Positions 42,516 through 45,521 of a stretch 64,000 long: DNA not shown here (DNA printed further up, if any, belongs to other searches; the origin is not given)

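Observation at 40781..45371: Two-gene operon of giant secreted CXXCH proteins: propeller-peroxidase lipoprotein plus haem-motif beta-helix protein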

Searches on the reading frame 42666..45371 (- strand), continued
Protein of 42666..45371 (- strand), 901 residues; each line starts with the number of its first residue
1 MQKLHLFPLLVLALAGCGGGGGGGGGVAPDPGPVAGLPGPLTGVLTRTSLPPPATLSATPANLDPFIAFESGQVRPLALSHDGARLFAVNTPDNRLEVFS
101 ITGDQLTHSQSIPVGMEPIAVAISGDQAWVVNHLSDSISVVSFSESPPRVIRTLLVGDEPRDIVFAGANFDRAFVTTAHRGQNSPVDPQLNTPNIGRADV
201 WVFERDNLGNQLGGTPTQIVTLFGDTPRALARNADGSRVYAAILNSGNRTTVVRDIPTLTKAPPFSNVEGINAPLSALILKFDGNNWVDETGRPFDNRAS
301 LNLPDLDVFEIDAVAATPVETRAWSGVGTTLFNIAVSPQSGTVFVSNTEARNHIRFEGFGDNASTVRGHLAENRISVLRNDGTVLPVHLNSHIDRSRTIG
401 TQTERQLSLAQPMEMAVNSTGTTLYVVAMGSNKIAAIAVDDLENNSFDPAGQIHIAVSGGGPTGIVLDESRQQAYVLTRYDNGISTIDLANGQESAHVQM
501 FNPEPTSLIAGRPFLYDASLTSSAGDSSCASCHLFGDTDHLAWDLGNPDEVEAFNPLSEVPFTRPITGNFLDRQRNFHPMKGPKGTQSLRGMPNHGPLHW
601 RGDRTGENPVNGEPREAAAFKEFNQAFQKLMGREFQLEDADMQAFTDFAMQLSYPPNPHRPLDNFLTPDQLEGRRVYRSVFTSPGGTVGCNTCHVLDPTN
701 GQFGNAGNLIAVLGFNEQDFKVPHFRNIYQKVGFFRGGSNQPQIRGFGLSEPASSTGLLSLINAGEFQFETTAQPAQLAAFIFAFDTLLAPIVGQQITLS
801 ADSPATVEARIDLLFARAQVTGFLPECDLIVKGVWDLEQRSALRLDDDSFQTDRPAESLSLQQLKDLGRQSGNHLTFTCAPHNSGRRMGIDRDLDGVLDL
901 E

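Call 55: find_encoding_contigs(protein=P0007, flank=6000, max_places=1)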
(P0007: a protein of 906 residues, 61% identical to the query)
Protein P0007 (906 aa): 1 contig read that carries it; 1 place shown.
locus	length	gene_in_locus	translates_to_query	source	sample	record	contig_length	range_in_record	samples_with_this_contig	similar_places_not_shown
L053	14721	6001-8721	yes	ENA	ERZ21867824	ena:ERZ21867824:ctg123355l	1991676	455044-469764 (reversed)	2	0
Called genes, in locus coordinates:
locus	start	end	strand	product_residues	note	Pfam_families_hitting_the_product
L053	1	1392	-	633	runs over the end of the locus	PF00005:ABC_tran, PF02463:SMC_N (weak), PF03193:RsgA_GTPase (faint), PF13476:AAA_23 (faint), PF00910:RNA_helicase (faint), PF12848:ABC_tran_Xtn, PF00005:ABC_tran, PF16326:ABC_tran_CTD, +2 more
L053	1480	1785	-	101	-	PF07073:ROF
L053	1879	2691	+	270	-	PF08241:Methyltransf_11, PF13649:Methyltransf_25 (faint)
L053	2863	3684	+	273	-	PF14371:DUF4412 (weak)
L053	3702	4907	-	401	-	PF02771:Acyl-CoA_dh_N, PF02770:Acyl-CoA_dh_M, PF00441:Acyl-CoA_dh_1, PF08028:Acyl-CoA_dh_2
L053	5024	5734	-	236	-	PF01411:tRNA-synt_2c, PF07973:tRNA_SAD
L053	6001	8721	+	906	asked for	PF10282:Lactonase (faint)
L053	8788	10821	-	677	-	PF00486:Trans_reg_C, PF26549:Tricorn_N (faint), PF25174:Beta-prop_THOC3 (faint), PF23381:Beta-prop_IFT122_1st (faint), PF26550:Tricorn_2nd, PF07676:PD40 (weak)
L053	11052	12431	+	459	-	PF00072:Response_reg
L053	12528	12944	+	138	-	-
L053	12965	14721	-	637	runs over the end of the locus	PF02743:dCache_1, PF22673:MCP-like_PDC_1, PF00672:HAMP, PF26039:Dcst2 (faint), PF00015:MCPsignal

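Call 56: find_encoding_contigs(protein=P0012, flank=6000, max_places=1)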
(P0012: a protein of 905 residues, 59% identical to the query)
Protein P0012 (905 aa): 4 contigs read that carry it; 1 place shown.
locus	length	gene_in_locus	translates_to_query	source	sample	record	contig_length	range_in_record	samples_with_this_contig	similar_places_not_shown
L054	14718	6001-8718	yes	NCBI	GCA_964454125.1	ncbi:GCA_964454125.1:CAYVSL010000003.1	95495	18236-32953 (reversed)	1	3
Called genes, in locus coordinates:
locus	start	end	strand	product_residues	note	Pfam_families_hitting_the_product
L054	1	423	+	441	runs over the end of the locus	PF00696:AA_kinase, PF04768:NAT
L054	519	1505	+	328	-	PF01118:Semialdhyde_dh, PF02774:Semialdhyde_dhC, PF22698:Semialdhyde_dhC_1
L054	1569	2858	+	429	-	PF00206:Lyase_1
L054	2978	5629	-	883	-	PF07715:Plug, PF00593:TonB_dep_Rec_b-barrel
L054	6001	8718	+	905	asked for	PF10282:Lactonase (faint)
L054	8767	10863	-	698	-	PF00486:Trans_reg_C, PF26549:Tricorn_N (faint), PF07676:PD40 (faint), PF26550:Tricorn_2nd (faint), PF25174:Beta-prop_THOC3 (faint)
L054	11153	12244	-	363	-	-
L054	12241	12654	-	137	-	PF00903:Glyoxalase (weak), PF13669:Glyoxalase_4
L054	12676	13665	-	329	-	PF02540:NAD_synthase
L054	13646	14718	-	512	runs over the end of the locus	PF00501:AMP-binding, PF13193:AMP-binding_C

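Call 57: find_encoding_contigs(protein=P0037, flank=6000, max_places=1)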
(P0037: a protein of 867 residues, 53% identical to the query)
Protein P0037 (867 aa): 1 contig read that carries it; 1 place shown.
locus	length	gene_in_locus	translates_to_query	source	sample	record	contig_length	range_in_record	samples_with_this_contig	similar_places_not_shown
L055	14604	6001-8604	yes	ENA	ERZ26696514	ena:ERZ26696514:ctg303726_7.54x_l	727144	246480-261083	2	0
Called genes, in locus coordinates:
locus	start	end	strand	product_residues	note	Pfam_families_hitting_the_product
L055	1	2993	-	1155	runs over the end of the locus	PF07705:CARDB (faint), PF13517:FG-GAP_3 (faint), PF16116:DUF4832 (faint), PF16158:N_BRCA1_IG, PF01839:FG-GAP (weak)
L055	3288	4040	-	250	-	PF01551:Peptidase_M23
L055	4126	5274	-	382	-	PF01168:Ala_racemase_N, PF14031:D-ser_dehydrat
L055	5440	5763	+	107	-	-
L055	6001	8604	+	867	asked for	PF08450:SGL (faint), PF10282:Lactonase (faint)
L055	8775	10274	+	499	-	PF03055:RPE65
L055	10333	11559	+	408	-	PF00108:Thiolase_N, PF02803:Thiolase_C, PF22691:Thiolase_C_1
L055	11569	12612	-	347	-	PF03069:FmdA_AmdA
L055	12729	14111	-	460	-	PF07980:SusD_RagB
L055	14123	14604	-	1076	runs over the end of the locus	PF13620:CarboxypepD_reg, PF13715:CarbopepD_reg_2, PF07715:Plug, PF00593:TonB_dep_Rec_b-barrel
